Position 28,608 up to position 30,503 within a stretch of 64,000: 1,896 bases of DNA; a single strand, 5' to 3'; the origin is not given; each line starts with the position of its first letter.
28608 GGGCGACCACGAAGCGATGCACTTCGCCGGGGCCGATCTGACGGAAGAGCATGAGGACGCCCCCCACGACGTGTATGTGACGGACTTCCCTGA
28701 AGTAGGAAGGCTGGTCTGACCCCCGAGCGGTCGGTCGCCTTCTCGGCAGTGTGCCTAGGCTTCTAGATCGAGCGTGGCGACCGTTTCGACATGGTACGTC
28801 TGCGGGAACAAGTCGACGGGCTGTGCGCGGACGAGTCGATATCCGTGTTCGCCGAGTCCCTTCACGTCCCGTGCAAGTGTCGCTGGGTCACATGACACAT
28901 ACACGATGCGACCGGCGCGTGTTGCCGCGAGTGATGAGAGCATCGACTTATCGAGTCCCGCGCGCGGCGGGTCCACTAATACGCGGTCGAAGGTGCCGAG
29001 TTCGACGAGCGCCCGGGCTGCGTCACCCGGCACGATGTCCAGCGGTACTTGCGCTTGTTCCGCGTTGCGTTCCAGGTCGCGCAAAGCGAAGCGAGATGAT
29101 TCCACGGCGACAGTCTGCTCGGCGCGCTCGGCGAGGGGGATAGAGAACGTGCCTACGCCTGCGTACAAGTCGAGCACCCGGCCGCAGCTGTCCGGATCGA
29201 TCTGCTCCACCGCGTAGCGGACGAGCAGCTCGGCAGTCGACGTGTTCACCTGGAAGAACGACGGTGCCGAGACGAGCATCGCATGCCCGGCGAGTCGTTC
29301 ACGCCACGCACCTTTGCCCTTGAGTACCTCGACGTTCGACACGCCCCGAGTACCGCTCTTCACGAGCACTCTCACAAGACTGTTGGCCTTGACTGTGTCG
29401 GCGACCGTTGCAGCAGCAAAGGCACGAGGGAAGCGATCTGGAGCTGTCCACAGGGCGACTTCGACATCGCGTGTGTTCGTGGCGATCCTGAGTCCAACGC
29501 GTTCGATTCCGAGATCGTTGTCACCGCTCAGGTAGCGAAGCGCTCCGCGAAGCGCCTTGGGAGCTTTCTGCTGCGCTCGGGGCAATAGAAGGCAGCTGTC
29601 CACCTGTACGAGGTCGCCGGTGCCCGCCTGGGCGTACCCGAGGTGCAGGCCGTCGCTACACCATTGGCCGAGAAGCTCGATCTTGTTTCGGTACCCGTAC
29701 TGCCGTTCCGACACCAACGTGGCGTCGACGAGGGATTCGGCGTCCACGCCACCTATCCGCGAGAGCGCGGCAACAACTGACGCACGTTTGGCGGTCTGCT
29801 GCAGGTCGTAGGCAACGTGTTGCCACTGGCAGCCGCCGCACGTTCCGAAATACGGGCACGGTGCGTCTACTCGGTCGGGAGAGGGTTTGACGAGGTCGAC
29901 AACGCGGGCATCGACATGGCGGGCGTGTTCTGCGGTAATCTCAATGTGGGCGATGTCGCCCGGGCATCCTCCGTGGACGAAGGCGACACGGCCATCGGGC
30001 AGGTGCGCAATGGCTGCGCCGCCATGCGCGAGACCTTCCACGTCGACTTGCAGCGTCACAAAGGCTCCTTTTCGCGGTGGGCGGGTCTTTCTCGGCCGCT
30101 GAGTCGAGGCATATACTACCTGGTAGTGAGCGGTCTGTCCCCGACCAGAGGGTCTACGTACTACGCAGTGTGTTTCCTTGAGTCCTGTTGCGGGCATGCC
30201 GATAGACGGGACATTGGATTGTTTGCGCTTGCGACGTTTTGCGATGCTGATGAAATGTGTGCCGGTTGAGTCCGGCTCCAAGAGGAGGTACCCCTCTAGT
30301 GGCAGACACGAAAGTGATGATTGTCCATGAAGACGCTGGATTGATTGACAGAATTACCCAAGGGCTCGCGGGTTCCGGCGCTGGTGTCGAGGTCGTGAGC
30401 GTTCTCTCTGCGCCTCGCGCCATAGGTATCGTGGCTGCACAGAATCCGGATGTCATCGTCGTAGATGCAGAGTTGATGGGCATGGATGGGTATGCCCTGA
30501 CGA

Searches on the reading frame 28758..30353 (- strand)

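Call 41: search_protein_families(library=pfam, max_evalue=0.00001, proteins=[window:28758-30353:-])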
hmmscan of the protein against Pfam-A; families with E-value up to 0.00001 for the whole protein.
seq(532 aa): 5 families
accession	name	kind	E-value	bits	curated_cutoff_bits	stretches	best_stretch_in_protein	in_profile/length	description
PF05958.17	tRNA_U5-meth_tr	-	4.2e-20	72.5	23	1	454-525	283-351/357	tRNA (Uracil-5-)-methyltransferase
PF01938.26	TRAM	-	1e-07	32.1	21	1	100-152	7-61/61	TRAM domain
PF03602.21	Cons_hypoth95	-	4.6e-07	30.1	24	1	391-475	43-136/182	Conserved hypothetical protein 95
PF05175.20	MTS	-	9.2e-07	29.1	23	1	382-463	24-107/170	Methyltransferase small domain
PF13649.12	Methyltransf_25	-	6e-06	27.3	27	0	393-460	1-70/97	Methyltransferase domain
